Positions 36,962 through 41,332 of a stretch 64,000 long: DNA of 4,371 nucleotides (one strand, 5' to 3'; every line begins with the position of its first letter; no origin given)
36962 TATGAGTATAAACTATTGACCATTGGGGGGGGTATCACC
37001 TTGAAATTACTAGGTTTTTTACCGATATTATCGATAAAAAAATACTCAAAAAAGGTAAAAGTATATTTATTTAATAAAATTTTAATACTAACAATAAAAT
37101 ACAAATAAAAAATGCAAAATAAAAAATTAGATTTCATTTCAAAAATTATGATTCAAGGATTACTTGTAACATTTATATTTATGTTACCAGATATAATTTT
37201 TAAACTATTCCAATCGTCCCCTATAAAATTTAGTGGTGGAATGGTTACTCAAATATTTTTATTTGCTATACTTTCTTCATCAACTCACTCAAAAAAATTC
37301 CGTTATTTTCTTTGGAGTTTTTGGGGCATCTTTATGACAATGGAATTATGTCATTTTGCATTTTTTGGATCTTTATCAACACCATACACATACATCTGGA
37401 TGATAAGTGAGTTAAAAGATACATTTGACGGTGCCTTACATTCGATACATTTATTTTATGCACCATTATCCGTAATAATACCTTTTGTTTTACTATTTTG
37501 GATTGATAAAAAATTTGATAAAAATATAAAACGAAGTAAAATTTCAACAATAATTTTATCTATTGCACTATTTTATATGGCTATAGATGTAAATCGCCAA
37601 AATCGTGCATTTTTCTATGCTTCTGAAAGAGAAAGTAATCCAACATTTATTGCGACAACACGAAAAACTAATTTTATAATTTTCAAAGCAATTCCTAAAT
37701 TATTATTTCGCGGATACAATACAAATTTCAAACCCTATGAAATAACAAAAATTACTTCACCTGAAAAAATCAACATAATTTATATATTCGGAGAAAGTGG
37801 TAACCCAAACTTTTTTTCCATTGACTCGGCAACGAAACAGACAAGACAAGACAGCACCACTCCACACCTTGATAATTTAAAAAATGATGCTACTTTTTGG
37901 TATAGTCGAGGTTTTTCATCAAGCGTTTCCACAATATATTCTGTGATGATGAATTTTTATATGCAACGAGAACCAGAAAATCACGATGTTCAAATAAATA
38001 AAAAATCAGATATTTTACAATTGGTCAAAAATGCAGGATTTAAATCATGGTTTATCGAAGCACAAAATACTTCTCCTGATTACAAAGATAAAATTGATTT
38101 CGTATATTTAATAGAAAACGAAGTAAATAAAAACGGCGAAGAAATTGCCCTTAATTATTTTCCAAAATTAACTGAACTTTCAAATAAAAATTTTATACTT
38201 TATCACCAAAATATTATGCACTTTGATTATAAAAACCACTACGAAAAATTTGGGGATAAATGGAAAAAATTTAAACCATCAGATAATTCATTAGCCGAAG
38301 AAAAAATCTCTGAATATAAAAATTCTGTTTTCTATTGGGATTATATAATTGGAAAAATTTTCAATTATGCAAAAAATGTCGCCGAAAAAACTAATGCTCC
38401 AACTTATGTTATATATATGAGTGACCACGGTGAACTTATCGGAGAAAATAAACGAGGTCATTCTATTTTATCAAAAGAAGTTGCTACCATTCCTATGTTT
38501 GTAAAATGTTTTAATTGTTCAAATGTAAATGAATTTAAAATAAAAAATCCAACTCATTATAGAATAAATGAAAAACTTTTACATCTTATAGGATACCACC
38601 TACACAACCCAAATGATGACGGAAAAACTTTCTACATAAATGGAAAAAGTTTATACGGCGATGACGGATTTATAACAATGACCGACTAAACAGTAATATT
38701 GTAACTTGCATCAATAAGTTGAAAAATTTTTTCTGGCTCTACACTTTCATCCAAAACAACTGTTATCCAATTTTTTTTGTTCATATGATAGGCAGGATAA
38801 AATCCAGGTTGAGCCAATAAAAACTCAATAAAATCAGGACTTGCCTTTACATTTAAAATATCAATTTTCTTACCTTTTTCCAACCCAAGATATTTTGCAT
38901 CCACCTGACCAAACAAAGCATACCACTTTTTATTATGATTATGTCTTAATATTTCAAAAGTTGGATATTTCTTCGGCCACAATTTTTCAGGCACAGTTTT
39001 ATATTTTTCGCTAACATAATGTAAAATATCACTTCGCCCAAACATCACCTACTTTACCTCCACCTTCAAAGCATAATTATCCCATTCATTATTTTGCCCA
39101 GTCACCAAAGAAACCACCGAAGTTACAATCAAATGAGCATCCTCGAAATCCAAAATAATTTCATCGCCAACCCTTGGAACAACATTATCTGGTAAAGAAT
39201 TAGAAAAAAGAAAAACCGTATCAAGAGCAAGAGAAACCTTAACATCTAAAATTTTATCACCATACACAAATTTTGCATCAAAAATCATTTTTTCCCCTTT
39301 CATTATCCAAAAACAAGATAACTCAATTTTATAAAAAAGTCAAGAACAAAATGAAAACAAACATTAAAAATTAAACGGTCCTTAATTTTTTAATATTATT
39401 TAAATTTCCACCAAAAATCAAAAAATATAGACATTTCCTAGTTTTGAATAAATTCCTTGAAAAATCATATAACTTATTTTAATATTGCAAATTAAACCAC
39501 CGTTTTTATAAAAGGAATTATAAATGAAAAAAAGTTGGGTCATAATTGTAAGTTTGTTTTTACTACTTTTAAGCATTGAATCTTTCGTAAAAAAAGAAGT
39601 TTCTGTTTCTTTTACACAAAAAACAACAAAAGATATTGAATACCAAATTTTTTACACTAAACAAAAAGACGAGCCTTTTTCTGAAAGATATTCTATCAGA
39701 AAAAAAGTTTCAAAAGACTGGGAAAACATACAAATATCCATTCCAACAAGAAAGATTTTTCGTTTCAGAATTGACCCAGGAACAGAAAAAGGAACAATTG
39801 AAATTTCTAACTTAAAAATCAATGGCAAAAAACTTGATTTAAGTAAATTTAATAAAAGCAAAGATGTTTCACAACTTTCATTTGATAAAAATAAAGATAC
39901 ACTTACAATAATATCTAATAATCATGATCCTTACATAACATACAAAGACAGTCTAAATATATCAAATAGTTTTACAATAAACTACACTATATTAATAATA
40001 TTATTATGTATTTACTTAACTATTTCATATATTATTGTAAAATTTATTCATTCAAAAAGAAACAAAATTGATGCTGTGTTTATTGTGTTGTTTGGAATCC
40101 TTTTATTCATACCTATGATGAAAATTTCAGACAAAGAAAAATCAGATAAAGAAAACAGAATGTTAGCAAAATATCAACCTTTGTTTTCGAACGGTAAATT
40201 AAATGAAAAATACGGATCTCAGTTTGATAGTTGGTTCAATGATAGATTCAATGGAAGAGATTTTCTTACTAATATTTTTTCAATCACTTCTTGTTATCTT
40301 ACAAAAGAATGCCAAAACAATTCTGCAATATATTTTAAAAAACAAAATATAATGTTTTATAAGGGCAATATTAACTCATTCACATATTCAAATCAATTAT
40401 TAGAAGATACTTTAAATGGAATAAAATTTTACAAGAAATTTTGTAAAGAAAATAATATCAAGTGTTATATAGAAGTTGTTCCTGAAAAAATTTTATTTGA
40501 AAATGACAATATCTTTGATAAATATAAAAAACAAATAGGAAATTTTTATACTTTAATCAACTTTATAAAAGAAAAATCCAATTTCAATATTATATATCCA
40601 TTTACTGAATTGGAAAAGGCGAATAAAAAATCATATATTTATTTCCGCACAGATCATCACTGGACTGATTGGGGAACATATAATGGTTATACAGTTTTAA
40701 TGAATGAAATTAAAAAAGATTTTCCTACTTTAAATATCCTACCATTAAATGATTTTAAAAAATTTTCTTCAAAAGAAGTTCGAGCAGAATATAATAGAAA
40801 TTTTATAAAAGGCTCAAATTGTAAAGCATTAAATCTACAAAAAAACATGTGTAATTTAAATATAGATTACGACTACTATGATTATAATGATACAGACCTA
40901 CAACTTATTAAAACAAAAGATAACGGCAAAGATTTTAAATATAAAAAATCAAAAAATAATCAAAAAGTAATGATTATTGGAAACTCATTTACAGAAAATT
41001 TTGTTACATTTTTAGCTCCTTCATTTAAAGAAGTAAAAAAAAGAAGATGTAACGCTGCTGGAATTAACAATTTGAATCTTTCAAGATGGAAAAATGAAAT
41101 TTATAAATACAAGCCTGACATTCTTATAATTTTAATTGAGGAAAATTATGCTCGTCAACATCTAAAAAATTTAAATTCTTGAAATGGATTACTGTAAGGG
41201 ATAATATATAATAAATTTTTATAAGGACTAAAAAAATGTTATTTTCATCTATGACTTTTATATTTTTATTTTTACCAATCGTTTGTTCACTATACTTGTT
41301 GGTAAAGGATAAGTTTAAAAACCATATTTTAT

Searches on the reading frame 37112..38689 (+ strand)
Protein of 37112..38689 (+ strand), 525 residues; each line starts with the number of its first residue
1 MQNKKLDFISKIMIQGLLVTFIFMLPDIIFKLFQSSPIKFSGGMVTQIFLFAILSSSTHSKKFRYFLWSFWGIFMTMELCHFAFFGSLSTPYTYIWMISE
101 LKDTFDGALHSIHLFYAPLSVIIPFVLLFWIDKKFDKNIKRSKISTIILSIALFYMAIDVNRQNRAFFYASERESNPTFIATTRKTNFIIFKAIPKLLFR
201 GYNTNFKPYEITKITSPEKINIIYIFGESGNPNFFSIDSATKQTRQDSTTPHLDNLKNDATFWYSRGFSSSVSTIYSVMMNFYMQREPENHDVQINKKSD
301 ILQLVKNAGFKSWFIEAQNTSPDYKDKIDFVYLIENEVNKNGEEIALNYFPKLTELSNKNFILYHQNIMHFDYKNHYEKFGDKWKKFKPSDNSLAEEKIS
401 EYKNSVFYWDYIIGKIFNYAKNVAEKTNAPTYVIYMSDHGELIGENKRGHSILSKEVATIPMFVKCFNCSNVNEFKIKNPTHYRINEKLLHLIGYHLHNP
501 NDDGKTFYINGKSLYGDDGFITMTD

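Call 5: search_protein_families(library=pfam, proteins=[window:37112-38689:+])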
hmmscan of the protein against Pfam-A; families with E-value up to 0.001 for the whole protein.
window:37112-38689:+ (525 aa): 1 family
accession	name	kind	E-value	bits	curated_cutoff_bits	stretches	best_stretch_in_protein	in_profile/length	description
PF00884.28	Sulfatase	-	2.6e-21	76.7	25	1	221-464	2-271/301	Sulfatase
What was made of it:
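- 37112..38689 (+): Downstream sulfatase-family, phosphoethanolamine-transferase-like gene (525 aa). It starts 4 nt after the GT2 stop and is a possible target of a polar or coupling effect in the OFF frames (inferred). PF00884 E=2.6e-21 (call 5).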

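Call 6: search_protein_families(library=ncbifam, proteins=[window:37112-38689:+])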
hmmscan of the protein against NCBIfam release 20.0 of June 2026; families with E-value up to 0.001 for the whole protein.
window:37112-38689:+ (525 aa): 9 families
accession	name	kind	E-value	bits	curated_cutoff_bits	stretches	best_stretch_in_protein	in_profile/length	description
NF028537.1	P_eth_NH2_trans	domain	1.7e-15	56.6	500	1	116-447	119-456/527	phosphoethanolamine--lipid A transferase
NF007933.0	PRK10649.1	subfamily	1.2e-14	53.8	404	1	222-482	239-506/577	phosphoethanolamine transferase CptA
NF012179.0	CptA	domain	8.4e-12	44.5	900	1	220-467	225-479/556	phosphoethanolamine transferase CptA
NF008593.0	PRK11560.1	equivalog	9.9e-12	43.9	493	1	218-452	246-478/563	kdo(2)-lipid A phosphoethanolamine 7''-transferase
NF008619.0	PRK11598.1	equivalog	1.3e-11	43.7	660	1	218-446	234-463/546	phosphoethanolamine transferase EptA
NF007160.0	PRK09598.1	equivalog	1.8e-09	36.4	561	1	324-478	323-483/523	phosphoethanolamine--lipid A transferase EptA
NF047438.1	polymyxin_MCR12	exception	6.6e-06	24.7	1200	1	367-446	389-465/548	MCR-12 family phosphoethanolamine--lipid A transferase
NF038075.1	fam_STM4013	hypoth_equivalog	0.00029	20.4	250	1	396-462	194-256/261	STM4013/SEN3800 family hydrolase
NF033671.1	polymyxin_MCR7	exception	0.00042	19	1250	1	373-444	386-454/539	MCR-7 family phosphoethanolamine--lipid A transferase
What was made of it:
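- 37112..38689 (+): NCBIfam P_eth_NH2_trans, CptA and EptA hits, all below cut-off (call 6).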

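Call 32: find_encoding_contigs(protein=window:37112-38689:+, flank=2500, max_places=10)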
Protein window:37112-38689:+ (525 aa): 21 contigs read that carry it; 1 place shown.
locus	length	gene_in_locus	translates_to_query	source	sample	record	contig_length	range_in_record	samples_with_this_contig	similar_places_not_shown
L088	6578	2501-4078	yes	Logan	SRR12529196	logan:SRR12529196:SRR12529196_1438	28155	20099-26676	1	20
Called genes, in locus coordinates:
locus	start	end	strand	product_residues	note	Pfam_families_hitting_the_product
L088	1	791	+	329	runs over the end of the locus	PF00535:Glycos_transf_2, PF10111:Glyco_tranf_2_2 (weak), PF13641:Glyco_tranf_2_3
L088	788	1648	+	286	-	PF05045:RgpF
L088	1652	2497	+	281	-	PF00535:Glycos_transf_2, PF10111:Glyco_tranf_2_2, PF13641:Glyco_tranf_2_3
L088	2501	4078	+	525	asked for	PF00884:Sulfatase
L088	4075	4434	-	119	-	PF04237:YjbR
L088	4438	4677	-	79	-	-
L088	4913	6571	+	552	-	PF16822:ALGX, PF14286:DHHW (weak)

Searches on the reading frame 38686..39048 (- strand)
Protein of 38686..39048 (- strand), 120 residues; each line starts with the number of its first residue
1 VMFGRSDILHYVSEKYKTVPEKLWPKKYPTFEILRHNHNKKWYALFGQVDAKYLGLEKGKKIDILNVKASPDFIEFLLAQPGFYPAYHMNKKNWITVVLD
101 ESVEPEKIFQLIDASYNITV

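Call 5: search_protein_families(library=pfam, proteins=[window:38686-39048:-])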
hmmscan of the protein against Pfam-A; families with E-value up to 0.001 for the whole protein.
window:38686-39048:- (120 aa): 1 family
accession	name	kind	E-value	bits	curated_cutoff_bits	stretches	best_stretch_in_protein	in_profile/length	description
PF04237.18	YjbR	-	1.3e-19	71.1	30.1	1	15-117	3-87/88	YjbR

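Call 6: search_protein_families(library=ncbifam, proteins=[window:38686-39048:-])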
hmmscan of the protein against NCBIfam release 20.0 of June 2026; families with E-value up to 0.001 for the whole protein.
window:38686-39048:- (120 aa): 1 family
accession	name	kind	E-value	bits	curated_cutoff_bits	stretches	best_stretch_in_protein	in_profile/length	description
NF007603.0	PRK10250.1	equivalog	3.4e-08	33.7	183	1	60-120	47-108/122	MmcQ/YjbR family DNA-binding protein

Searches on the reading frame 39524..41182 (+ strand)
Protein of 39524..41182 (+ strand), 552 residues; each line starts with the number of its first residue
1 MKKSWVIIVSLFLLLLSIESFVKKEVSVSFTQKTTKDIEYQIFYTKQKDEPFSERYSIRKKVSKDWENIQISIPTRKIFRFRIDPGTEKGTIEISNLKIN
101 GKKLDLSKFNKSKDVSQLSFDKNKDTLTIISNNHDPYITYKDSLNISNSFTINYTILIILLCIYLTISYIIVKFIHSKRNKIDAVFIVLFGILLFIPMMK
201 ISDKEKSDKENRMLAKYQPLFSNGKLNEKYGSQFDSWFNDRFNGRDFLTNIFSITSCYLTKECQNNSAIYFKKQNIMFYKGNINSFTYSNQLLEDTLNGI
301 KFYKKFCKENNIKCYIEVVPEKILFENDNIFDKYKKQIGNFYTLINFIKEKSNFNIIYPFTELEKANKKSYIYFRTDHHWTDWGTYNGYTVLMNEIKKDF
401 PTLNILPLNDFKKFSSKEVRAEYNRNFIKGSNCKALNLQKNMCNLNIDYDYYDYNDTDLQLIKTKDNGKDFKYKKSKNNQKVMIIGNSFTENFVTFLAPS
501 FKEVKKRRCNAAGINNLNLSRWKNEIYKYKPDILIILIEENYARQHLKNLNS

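Call 5: search_protein_families(library=pfam, proteins=[window:39524-41182:+])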
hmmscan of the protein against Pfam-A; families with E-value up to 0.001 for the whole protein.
window:39524-41182:+ (552 aa): 2 families
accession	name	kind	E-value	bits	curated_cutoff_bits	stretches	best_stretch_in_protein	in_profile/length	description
PF16822.11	ALGX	-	4.1e-12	46.8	26.5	1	284-501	16-227/268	SGNH hydrolase-like domain, acetyltransferase AlgX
PF14286.12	DHHW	-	2.4e-10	40.7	25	1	334-504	203-382/385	DHHW protein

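Call 6: search_protein_families(library=ncbifam, proteins=[window:39524-41182:+])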
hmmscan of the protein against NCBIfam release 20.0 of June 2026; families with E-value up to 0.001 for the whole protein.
window:39524-41182:+ (552 aa): 0 families
